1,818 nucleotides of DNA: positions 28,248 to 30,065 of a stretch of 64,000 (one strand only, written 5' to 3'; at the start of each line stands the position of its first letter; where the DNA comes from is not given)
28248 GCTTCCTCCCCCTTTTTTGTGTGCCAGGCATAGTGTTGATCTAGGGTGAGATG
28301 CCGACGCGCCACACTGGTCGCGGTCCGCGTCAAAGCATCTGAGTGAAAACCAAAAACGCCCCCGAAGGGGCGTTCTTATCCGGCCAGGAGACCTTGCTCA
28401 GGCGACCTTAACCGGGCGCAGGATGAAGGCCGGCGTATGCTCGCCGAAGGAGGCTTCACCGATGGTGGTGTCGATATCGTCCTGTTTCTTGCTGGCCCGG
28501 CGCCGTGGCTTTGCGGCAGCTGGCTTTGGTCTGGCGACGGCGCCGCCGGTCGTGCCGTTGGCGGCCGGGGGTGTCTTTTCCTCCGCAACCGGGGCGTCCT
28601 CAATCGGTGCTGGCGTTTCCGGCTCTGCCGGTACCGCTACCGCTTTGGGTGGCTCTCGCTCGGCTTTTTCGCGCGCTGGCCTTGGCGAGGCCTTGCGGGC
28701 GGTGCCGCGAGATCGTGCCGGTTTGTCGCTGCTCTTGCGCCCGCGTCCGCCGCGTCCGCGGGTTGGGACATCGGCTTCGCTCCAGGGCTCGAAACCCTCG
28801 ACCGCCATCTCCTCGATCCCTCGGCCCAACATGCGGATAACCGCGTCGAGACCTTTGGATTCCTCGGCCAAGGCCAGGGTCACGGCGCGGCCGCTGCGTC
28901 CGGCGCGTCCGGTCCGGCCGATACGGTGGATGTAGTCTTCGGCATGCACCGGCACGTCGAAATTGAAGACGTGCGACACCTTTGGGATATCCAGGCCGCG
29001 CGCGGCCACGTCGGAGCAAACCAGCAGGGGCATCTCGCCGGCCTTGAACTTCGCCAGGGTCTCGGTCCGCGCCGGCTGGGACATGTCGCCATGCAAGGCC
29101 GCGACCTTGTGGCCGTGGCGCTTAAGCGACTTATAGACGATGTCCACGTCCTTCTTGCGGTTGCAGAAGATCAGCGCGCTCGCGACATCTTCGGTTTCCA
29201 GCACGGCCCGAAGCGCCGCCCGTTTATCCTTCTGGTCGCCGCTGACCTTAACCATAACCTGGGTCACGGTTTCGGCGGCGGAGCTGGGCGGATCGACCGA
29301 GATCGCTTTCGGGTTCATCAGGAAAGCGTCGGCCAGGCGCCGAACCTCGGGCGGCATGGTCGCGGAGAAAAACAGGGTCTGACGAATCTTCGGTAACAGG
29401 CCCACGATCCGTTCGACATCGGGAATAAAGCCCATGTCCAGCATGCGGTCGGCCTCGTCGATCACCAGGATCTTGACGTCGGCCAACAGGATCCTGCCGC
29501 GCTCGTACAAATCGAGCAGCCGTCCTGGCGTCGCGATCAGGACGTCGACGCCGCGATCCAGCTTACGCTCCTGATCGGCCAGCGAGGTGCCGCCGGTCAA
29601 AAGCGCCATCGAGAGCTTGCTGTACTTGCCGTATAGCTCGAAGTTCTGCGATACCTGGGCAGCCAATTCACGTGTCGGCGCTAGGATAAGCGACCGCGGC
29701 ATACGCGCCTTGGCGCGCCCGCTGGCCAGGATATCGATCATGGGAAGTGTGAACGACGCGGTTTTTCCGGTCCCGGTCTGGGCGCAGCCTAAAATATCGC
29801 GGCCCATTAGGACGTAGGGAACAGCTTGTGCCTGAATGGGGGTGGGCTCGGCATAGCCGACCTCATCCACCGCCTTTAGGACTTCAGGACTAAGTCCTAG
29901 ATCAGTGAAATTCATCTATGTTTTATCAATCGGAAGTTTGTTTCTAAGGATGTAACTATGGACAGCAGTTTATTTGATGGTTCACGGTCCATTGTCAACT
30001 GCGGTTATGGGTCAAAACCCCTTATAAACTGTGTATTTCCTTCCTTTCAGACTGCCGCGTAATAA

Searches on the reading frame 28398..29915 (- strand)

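Call 91: search_protein_families(library=pfam, proteins=[window:28398-29915:-], max_evalue=0.00001)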
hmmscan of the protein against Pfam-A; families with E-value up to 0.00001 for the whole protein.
window:28398-29915:- (505 aa): 3 families
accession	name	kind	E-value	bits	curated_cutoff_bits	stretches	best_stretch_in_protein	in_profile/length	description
PF00270.35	DEAD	-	5.3e-49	166.6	26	1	25-193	1-166/167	DEAD/DEAH box helicase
PF00271.37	Helicase_C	-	1.9e-34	118.7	23.5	1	231-339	2-110/110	Helicase conserved C-terminal domain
PF04851.21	ResIII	-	7e-06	26.5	22.5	0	45-187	30-162/164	Type III restriction enzyme, res subunit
